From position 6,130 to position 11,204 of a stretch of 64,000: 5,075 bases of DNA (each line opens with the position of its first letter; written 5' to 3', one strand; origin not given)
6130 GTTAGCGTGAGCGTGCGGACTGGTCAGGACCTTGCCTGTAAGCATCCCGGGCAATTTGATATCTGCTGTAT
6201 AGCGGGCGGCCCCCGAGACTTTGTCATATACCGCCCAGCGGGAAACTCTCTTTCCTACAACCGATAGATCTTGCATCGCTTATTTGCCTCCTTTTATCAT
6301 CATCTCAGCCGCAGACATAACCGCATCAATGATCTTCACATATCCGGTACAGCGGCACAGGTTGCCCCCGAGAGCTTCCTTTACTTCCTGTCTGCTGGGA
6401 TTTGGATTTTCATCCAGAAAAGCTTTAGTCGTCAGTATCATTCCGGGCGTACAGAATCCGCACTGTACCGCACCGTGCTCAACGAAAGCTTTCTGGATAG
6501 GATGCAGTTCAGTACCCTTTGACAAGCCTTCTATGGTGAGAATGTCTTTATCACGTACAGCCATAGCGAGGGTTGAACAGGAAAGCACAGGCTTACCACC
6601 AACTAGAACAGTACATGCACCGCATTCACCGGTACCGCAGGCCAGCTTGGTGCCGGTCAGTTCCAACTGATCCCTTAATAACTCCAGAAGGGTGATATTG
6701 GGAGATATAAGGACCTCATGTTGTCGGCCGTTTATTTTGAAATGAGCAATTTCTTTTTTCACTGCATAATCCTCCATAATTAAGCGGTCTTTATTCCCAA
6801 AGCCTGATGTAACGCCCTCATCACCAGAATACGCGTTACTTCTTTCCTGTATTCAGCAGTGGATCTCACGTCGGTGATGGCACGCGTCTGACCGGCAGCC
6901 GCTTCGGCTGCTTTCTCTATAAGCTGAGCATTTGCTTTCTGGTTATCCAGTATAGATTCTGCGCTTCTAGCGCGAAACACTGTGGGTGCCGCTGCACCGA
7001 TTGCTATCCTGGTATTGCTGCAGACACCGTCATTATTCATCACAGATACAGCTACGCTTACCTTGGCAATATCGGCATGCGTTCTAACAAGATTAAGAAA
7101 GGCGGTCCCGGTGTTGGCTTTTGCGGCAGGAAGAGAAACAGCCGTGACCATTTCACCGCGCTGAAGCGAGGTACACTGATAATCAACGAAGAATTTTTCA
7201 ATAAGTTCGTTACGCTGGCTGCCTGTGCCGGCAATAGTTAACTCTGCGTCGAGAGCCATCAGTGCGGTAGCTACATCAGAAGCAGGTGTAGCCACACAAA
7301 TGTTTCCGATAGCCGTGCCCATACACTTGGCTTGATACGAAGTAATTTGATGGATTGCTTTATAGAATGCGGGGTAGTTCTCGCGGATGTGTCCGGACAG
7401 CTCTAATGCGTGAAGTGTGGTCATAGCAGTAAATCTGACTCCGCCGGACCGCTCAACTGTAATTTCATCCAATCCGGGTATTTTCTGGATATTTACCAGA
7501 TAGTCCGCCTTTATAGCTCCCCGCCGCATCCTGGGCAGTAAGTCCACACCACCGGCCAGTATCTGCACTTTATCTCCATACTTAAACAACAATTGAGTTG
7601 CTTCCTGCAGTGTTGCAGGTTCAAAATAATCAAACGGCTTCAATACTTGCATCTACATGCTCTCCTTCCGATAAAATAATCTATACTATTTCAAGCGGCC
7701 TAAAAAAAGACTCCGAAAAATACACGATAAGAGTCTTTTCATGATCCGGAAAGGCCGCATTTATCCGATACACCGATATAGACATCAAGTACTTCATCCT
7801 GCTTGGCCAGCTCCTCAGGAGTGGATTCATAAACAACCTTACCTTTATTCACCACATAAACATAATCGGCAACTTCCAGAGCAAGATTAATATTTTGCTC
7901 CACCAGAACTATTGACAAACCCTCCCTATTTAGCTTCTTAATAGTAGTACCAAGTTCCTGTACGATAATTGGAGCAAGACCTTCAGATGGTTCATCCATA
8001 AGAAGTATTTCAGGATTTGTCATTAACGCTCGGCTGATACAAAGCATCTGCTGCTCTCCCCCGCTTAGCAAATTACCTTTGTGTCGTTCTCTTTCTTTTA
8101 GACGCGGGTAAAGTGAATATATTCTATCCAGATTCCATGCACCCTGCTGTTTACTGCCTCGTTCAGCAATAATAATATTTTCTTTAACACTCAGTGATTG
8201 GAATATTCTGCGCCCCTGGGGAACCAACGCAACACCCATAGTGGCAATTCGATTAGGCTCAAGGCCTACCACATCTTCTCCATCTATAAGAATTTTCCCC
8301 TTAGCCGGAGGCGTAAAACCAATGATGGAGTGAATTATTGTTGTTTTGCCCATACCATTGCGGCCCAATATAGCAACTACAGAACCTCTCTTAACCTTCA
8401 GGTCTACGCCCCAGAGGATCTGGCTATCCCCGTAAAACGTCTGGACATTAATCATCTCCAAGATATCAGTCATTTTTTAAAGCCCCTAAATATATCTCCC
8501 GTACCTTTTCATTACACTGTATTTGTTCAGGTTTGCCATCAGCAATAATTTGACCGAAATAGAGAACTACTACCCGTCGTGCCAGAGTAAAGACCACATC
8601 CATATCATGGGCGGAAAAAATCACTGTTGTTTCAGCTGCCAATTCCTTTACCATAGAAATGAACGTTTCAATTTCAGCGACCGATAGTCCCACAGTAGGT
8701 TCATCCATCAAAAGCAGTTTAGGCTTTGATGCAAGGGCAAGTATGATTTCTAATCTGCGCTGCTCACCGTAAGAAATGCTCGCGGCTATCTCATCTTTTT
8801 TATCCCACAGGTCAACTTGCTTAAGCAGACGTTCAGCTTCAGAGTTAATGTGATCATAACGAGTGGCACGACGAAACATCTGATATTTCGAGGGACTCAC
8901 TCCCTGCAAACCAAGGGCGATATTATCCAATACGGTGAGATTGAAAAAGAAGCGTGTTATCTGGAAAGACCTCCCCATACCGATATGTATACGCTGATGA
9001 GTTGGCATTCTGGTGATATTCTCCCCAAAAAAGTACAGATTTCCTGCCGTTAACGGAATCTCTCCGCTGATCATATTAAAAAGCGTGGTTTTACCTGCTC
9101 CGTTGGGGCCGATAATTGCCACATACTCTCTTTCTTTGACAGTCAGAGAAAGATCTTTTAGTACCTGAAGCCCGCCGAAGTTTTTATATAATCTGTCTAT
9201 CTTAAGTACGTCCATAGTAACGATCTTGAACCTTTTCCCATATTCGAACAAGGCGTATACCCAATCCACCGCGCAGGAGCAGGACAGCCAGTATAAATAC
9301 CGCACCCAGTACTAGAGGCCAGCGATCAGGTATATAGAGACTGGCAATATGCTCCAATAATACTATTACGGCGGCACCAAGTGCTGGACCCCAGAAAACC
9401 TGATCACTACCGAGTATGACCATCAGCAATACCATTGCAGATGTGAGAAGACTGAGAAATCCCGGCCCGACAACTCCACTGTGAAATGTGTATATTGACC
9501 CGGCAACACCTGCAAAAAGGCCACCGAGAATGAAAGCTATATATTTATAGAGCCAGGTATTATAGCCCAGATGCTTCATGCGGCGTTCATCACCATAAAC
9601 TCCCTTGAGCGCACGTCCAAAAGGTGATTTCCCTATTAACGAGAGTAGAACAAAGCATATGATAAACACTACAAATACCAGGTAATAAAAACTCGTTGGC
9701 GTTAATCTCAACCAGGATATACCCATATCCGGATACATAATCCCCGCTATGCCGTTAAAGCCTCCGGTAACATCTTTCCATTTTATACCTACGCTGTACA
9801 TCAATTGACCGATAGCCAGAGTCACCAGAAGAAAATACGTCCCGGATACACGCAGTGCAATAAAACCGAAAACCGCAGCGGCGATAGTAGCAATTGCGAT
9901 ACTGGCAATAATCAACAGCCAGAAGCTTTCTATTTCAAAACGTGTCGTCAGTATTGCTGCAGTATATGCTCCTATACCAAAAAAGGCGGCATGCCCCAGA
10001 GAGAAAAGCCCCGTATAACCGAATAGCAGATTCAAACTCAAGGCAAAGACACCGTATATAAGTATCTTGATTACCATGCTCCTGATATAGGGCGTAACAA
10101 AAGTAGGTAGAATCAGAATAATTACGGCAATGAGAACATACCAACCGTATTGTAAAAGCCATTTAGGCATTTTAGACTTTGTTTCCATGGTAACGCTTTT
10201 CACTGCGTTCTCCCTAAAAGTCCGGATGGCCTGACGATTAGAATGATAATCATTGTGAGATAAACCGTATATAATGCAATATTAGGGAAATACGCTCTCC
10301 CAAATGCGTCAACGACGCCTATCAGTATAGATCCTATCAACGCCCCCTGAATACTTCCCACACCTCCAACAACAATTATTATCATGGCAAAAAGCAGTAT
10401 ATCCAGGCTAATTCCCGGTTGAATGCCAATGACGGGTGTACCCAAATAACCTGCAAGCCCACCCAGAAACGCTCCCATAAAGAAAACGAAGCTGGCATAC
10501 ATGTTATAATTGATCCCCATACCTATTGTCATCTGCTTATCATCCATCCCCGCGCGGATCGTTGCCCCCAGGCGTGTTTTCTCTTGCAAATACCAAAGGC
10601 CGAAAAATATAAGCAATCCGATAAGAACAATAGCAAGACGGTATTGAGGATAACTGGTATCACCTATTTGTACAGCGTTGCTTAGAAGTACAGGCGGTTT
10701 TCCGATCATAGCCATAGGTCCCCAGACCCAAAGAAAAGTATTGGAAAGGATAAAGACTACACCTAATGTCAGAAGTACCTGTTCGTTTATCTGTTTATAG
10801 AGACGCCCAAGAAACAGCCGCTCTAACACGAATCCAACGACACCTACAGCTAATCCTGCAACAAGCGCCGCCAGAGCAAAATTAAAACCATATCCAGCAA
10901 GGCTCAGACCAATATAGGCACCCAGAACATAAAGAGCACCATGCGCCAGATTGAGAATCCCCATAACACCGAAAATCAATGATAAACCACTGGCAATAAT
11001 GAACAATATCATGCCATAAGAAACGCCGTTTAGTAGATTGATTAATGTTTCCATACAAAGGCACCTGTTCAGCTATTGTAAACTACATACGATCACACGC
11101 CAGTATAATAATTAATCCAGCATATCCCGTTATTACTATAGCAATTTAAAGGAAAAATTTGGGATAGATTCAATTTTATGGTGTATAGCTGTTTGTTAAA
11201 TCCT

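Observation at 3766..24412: Candidate undescribed anaerobic catabolic pathway (hydroxyaromatic or heterocyclic substrate) beside tRNA-Arg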

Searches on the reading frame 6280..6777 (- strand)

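Call 4: search_protein_families(library=pfam, proteins=[window:6280-6777:-])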
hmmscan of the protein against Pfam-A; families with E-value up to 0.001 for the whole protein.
window:6280-6777:- (165 aa): 3 families
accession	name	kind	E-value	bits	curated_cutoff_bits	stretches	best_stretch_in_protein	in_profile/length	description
PF01799.25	Fer2_2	-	6.8e-35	119.5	30.3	1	81-153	1-74/75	[2Fe-2S] binding domain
PF00111.32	Fer2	-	1.8e-08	34.6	21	1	13-67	1-55/77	2Fe-2S iron-sulfur cluster binding domain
PF13085.11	Fer2_3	-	6.2e-07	29.8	27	1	43-94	48-89/107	2Fe-2S iron-sulfur cluster binding domain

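Call 6: search_protein_families(library=ncbifam, proteins=[window:6280-6777:-], max_evalue=0.00001)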
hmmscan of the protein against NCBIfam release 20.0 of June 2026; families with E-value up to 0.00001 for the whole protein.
window:6280-6777:- (165 aa): 12 families
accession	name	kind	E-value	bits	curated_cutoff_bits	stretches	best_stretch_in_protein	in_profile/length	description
NF041020.1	glyceraldDH_gamma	equivalog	6.4e-58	195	290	1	12-160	14-162/164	glyceraldehyde dehydrogenase subunit gamma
NF045668.1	pterin_aldehy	equivalog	1.3e-57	195.6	1100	1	12-160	4-155/905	molybdopterin-dependent aldehyde oxidoreductase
TIGR03193.1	4hydroxCoAred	equivalog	1.2e-55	187.5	257.8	1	12-157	3-148/148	4-hydroxybenzoyl-CoA reductase subunit gamma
NF043084.2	XdhC_XDHase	equivalog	6.8e-54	181.5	217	1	12-156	4-149/151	xanthine dehydrogenase subunit XdhC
TIGR03198.1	pucE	equivalog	5.8e-53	178.4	254.3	1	9-157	2-149/151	xanthine dehydrogenase subunit E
TIGR03311.1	Se_dep_XDH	equivalog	1.4e-48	165.6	830.45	1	13-162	3-149/848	selenium-dependent xanthine dehydrogenase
NF007387.0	PRK09908.1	equivalog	2.2e-45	154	212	1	12-156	10-155/159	xanthine dehydrogenase iron sulfur-binding subunit XdhC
TIGR02963.1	xanthine_xdhA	equivalog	9.5e-44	149.8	467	1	17-158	7-159/468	xanthine dehydrogenase small subunit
NF008514.0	PRK11433.1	equivalog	7e-42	143.4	322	1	12-158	54-215/218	aldehyde dehydrogenase iron-sulfur subunit PaoA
TIGR02969.1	mam_aldehyde_ox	subfamily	5.8e-33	113.5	1912.3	1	13-154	5-158/1330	aldehyde oxidase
TIGR03313.1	Se_sel_red_Mo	hypoth_equivalog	1.1e-14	53.1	1101.9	1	13-157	1-145/951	molybdopterin-dependent oxidoreductase Mo/Fe-S-binding subunit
NF009226.0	PRK12576.1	equivalog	9.8e-06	25.1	344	0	43-85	56-100/317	succinate dehydrogenase/fumarate reductase iron-sulfur subunit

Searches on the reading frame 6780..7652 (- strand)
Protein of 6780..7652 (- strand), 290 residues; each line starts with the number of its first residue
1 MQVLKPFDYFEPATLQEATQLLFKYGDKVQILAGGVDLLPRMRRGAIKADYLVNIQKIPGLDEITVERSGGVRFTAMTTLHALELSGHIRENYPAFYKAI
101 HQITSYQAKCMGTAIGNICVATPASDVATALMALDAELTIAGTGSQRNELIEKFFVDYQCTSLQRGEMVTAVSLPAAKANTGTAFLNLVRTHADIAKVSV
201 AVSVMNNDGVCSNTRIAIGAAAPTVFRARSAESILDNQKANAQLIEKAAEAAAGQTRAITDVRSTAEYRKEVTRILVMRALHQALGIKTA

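Call 4: search_protein_families(library=pfam, proteins=[window:6780-7652:-])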
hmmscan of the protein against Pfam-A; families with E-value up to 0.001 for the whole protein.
window:6780-7652:- (290 aa): 2 families
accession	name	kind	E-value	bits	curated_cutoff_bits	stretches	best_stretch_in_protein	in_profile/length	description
PF00941.27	FAD_binding_5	-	1.7e-42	145.6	27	1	6-176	2-169/170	FAD binding domain in molybdopterin dehydrogenase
PF03450.22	CO_deh_flav_C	-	4.3e-21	75.4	25.5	1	185-284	3-102/102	CO dehydrogenase flavoprotein C-terminal domain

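Call 6: search_protein_families(library=ncbifam, proteins=[window:6780-7652:-], max_evalue=0.00001)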
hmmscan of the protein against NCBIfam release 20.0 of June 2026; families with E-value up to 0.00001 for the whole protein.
window:6780-7652:- (290 aa): 7 families
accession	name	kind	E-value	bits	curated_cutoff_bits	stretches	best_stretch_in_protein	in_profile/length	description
NF041019.1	glyceraldDH_beta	equivalog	2.2e-58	197.7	350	1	6-283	5-279/280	glyceraldehyde dehydrogenase subunit beta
NF043083.1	XdhB_XDHase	equivalog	2.1e-51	174.8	310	1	9-285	7-284/289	xanthine dehydrogenase subunit XdhB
NF007427.0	PRK09971.1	equivalog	5.7e-48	163.6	287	1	9-285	7-284/292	xanthine dehydrogenase FAD-binding subunit XdhB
TIGR02963.1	xanthine_xdhA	equivalog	6.1e-45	153.7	467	1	10-280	196-464/468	xanthine dehydrogenase small subunit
TIGR03195.1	4hydrxCoA_B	equivalog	8e-31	107.3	404.55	2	3-122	1-118/321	4-hydroxybenzoyl-CoA reductase subunit beta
TIGR03199.1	pucC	equivalog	2.1e-14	53.4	306.05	1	12-276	1-261/264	xanthine dehydrogenase subunit C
TIGR03312.1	Se_sel_red_FAD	hypoth_equivalog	4.3e-11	42.5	241.5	1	8-278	3-244/257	molybdopterin-dependent oxidoreductase FAD-binding subunit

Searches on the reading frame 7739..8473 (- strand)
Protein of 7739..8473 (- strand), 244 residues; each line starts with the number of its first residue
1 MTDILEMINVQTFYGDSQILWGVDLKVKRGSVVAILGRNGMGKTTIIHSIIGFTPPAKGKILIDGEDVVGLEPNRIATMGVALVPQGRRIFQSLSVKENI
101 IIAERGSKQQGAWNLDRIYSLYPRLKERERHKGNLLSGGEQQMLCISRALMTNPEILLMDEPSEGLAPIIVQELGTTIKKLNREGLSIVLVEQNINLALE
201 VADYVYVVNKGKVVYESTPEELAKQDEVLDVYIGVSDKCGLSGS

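Call 4: search_protein_families(library=pfam, proteins=[window:7739-8473:-])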
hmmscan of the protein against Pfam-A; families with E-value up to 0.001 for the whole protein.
window:7739-8473:- (244 aa): 2 families
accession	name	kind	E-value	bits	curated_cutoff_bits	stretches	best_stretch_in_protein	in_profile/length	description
PF00005.33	ABC_tran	-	1.5e-30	107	25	1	22-163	3-136/137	ABC transporter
PF13304.12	AAA_21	-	7.5e-06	26.7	27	0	136-190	238-295/304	AAA domain, putative AbiEii toxin, Type IV TA system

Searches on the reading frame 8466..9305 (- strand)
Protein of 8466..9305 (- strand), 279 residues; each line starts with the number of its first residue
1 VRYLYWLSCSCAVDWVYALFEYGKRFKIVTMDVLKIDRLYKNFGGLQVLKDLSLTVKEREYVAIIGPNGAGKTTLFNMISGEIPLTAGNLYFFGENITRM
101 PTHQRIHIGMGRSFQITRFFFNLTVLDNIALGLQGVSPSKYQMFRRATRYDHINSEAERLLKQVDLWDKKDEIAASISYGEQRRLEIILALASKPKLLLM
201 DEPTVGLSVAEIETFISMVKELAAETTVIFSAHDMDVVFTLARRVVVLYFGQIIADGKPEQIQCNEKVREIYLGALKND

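Call 4: search_protein_families(library=pfam, proteins=[window:8466-9305:-])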
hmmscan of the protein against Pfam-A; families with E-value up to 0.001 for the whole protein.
window:8466-9305:- (279 aa): 5 families
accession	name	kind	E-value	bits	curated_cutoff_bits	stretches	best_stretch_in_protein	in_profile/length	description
PF00005.33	ABC_tran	-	7e-32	111.3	25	1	49-204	1-136/137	ABC transporter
PF13304.12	AAA_21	-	2.1e-11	44.9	27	1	168-235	229-300/304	AAA domain, putative AbiEii toxin, Type IV TA system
PF12399.14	BCA_ABC_TP_C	-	1.7e-09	37.5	25.5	1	252-275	1-24/27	Branched-chain amino acid ATP-binding cassette transporter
PF13476.12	AAA_23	-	0.00016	22.8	27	1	41-79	5-39/201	AAA domain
PF02463.25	SMC_N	-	0.0003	20.7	40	0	58-79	23-44/220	RecF/RecN/SMC N terminal domain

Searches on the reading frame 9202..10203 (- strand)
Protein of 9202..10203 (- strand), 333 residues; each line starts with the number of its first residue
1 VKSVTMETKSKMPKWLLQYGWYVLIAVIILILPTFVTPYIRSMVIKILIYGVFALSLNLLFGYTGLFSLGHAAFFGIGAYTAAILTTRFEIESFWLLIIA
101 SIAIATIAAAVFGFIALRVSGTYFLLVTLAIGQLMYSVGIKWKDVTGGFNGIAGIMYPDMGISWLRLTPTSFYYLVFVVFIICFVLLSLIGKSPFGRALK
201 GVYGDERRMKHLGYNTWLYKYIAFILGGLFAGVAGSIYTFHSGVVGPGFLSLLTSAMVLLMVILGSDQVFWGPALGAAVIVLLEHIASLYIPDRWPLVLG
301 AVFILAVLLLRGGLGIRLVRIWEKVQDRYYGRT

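Call 4: search_protein_families(library=pfam, proteins=[window:9202-10203:-])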
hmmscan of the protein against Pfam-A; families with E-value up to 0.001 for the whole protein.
window:9202-10203:- (333 aa): 1 family
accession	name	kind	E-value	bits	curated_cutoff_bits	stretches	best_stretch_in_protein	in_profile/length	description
PF02653.21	BPD_transp_2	-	7.8e-37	127.3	26.8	1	42-307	4-269/269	Branched-chain amino acid transport system / permease component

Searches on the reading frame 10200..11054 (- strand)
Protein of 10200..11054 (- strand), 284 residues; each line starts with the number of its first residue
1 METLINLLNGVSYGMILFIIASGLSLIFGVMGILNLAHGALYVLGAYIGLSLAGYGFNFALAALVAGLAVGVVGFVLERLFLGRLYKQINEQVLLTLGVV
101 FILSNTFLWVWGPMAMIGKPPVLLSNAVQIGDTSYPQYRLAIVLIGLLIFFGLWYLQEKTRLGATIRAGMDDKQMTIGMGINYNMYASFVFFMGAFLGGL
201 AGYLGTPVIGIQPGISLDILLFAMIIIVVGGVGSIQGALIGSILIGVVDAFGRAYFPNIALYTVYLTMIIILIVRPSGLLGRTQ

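Call 4: search_protein_families(library=pfam, proteins=[window:10200-11054:-])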
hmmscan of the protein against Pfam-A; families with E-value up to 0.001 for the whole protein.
window:10200-11054:- (284 aa): 1 family
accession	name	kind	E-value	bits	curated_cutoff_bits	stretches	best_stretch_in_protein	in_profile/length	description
PF02653.21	BPD_transp_2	-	1.7e-31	109.8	26.8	1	6-272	1-266/269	Branched-chain amino acid transport system / permease component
